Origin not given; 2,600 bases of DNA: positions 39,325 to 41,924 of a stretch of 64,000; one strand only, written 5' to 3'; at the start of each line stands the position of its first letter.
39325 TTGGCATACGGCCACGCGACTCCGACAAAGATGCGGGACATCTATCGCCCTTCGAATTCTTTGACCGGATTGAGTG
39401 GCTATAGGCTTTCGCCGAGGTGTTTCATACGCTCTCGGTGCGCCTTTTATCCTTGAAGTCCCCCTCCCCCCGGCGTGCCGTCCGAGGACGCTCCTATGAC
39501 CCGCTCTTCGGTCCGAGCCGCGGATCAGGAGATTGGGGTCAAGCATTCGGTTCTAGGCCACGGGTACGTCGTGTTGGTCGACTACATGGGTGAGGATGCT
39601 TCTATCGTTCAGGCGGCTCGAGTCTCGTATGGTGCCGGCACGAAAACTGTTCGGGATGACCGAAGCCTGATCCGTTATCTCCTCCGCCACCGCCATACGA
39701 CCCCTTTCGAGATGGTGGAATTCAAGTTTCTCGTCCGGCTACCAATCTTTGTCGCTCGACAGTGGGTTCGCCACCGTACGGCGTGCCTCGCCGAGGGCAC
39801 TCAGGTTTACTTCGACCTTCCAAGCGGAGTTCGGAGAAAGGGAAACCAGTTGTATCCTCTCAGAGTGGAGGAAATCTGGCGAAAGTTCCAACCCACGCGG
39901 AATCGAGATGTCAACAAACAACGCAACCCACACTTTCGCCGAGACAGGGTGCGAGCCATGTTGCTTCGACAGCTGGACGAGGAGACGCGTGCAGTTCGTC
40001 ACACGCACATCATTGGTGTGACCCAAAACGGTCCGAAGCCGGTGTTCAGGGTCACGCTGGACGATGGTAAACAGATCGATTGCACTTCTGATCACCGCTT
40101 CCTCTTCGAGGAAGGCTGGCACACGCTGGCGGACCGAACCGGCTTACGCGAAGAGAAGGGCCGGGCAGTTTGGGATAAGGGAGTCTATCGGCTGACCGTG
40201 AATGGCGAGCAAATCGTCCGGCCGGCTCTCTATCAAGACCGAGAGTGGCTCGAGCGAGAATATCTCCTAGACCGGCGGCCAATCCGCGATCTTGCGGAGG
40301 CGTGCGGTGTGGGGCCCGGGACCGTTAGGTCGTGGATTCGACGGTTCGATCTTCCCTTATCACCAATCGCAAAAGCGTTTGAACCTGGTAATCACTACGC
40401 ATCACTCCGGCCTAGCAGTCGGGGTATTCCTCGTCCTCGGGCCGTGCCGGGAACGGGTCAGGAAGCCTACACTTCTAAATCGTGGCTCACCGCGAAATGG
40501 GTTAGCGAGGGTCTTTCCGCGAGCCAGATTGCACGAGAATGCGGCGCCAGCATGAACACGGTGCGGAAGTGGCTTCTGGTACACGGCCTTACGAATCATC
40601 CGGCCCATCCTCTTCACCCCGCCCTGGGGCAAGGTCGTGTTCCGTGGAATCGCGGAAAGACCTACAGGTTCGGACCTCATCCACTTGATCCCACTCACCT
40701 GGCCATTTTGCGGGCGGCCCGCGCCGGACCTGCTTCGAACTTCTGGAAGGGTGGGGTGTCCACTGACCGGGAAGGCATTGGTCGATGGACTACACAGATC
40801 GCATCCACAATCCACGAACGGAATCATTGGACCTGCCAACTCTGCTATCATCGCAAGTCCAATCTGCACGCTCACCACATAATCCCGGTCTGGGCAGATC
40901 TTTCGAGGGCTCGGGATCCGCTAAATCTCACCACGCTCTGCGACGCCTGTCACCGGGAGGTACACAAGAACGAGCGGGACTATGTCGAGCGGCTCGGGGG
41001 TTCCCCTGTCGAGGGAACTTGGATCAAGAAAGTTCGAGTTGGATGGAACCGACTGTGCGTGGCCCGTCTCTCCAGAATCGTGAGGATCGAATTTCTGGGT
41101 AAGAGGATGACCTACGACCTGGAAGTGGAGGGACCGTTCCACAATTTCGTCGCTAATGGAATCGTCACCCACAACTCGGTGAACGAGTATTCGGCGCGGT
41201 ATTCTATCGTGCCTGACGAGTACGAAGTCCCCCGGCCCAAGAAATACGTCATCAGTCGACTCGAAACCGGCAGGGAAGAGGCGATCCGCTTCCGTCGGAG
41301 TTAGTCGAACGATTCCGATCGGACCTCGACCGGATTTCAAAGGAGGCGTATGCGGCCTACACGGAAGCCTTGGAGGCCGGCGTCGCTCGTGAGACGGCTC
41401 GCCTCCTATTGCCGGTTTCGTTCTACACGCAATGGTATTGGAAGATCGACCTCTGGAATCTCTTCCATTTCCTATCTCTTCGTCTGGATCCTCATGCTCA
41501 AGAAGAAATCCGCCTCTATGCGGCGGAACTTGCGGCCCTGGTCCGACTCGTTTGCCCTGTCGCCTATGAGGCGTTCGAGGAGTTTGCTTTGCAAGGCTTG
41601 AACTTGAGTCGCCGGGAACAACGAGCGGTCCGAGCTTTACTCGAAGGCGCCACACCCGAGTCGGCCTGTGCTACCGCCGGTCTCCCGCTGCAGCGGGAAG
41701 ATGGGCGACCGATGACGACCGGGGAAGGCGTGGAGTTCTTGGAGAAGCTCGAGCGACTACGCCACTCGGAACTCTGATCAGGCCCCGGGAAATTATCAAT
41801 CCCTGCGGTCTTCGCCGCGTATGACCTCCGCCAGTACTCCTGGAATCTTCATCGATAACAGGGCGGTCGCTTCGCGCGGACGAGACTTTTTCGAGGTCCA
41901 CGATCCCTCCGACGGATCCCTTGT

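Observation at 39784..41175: HNH-type intein inserted in the catalytic signature motif of ThyX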

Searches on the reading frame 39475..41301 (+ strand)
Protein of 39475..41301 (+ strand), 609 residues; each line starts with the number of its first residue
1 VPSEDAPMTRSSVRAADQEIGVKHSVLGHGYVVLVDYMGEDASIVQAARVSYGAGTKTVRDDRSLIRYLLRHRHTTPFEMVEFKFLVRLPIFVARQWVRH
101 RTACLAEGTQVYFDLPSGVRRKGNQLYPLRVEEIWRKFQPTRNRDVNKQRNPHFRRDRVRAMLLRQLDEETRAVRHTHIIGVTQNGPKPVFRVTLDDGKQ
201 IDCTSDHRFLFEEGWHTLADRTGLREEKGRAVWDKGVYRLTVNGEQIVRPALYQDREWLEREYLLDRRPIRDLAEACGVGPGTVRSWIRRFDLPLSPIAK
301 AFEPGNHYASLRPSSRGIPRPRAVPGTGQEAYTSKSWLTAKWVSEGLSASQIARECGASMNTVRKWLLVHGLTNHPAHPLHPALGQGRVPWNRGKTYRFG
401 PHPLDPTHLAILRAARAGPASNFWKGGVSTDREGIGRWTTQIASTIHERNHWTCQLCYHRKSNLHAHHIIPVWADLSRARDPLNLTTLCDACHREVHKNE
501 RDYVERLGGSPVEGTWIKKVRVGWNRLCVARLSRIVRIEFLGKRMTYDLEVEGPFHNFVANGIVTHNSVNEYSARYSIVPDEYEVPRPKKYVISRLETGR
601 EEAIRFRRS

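Call 7: search_protein_families(library=pfam, proteins=[window:39475-41301:+], max_evalue=0.1)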
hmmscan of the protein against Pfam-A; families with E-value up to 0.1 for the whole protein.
window:39475-41301:+ (609 aa): 22 families
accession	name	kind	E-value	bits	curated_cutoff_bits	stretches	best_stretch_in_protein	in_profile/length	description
PF02511.20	Thy1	-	1.7e-22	80.6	24.8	1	34-117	2-94/191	Thymidylate synthase complementing protein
PF14890.11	Intein_splicing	-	2.8e-10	40.7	35.8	2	533-567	121-155/155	Intein splicing domain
PF13518.12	HTH_28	-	1.1e-08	35.5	25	1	263-292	8-37/52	Helix-turn-helix domain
PF13384.12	HTH_23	-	1.1e-08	35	24.6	2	340-367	11-38/50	Homeodomain-like domain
PF13551.12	HTH_29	-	5.3e-08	33.3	28.1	2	343-367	8-33/64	Winged helix-turn helix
PF08281.18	Sigma70_r4_2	-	1.4e-07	31.5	25.7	2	345-367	25-47/54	Sigma-70, region 4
PF01844.29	HNH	-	8.4e-06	26.3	21.4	1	454-498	1-46/47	HNH endonuclease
PF13542.12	HTH_Tnp_ISL3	-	0.0006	19.7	27.4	1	264-291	24-50/51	Helix-turn-helix domain of transposase family ISL3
PF13730.12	HTH_36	-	0.0012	19.1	25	0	271-289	29-47/55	Helix-turn-helix domain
PF01527.26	HTH_Tnp_1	-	0.0014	19.3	24.1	0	343-366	20-43/75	Transposase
PF08822.17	DUF1804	-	0.0014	19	29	0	256-289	8-41/164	Protein of unknown function (DUF1804)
PF13936.12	HTH_38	-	0.0015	18.6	27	0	340-363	14-37/44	Helix-turn-helix domain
PF12728.13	HTH_17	-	0.0049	17.6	27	0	271-293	5-27/51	Helix-turn-helix domain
PF12840.13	HTH_20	-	0.0051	17.2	27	1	344-364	16-36/51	Helix-turn-helix domain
PF13404.12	HTH_AsnC-type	-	0.0078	16.5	27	0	267-290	17-40/42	AsnC-type helix-turn-helix domain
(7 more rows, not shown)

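Call 8: search_protein_families(library=ncbifam, proteins=[window:39475-41301:+], max_evalue=0.1)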
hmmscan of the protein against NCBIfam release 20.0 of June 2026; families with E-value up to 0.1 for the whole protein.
window:39475-41301:+ (609 aa): 22 families
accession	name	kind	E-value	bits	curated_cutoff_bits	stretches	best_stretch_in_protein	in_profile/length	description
TIGR02170.1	thyX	equivalog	2e-24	86.3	87.9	1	32-137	2-112/211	FAD-dependent thymidylate synthase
NF005852.0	PRK07773.1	equivalog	9.3e-16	57.3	780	2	162-220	425-483/886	replicative DNA helicase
NF038136.1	rSAM_Rv_intein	exception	5e-09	35.6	700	1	176-568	116-335/574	intein-containing Rv2578c family radical SAM protein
NF040563.1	guided_IscB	equivalog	5.5e-08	32.3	175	1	442-501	183-240/314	RNA-guided endonuclease IscB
TIGR01443.1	intein_Cterm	domain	1.2e-06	28.6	15.6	1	546-568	2-24/24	intein C-terminal splicing region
NF033546.1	transpos_IS21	equivalog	3.4e-06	26.8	160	1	344-372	6-34/294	IS21 family transposase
NF046037.1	carphisopro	domain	1.2e-05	25.3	38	1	270-300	11-41/54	carph-isopro domain-containing protein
NF033545.0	transpos_IS630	equivalog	5.9e-05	22.7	100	0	340-367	5-33/299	IS630 family transposase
NF003158.0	PRK04132.1-3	equivalog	9.4e-05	19.7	1750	1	173-220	684-734/1437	replication factor C small subunit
NF006207.0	PRK08332.1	equivalog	0.0002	18.7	2400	1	512-573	1188-1247/1684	vitamin B12-dependent ribonucleotide reductase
TIGR01445.1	intein_Nterm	domain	0.00029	21.8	24.5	1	104-210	1-82/83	intein N-terminal splicing region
NF011418.0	PRK14845.1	equivalog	0.00038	18.3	756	0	537-568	448-475/1049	translation initiation factor IF-2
NF033577.2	transpos_IS481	equivalog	0.00041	20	224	0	339-367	6-34/284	IS481 family transposase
NF038162.1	RtcB_rel_intein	exception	0.00046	18.3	1150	1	533-568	542-579/961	intein-containing RtcB family protein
NF047595.1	IS66_ISRel24_TnpA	equivalog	0.0056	17.3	74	0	338-368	13-43/113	IS66-like element accessory protein TnpA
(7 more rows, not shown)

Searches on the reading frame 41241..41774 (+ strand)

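Call 7: search_protein_families(library=pfam, proteins=[window:41241-41774:+], max_evalue=0.1)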
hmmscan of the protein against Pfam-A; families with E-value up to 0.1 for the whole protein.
window:41241-41774:+ (178 aa): 1 family
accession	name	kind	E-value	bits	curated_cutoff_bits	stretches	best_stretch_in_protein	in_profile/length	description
PF02511.20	Thy1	-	3.2e-25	89.5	24.8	1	24-107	108-191/191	Thymidylate synthase complementing protein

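Call 8: search_protein_families(library=ncbifam, proteins=[window:41241-41774:+], max_evalue=0.1)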
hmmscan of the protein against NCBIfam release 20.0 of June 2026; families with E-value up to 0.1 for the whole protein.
window:41241-41774:+ (178 aa): 1 family
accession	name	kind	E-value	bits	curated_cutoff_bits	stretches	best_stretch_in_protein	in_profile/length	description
TIGR02170.1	thyX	equivalog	1.5e-24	86.7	87.9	1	5-112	106-211/211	FAD-dependent thymidylate synthase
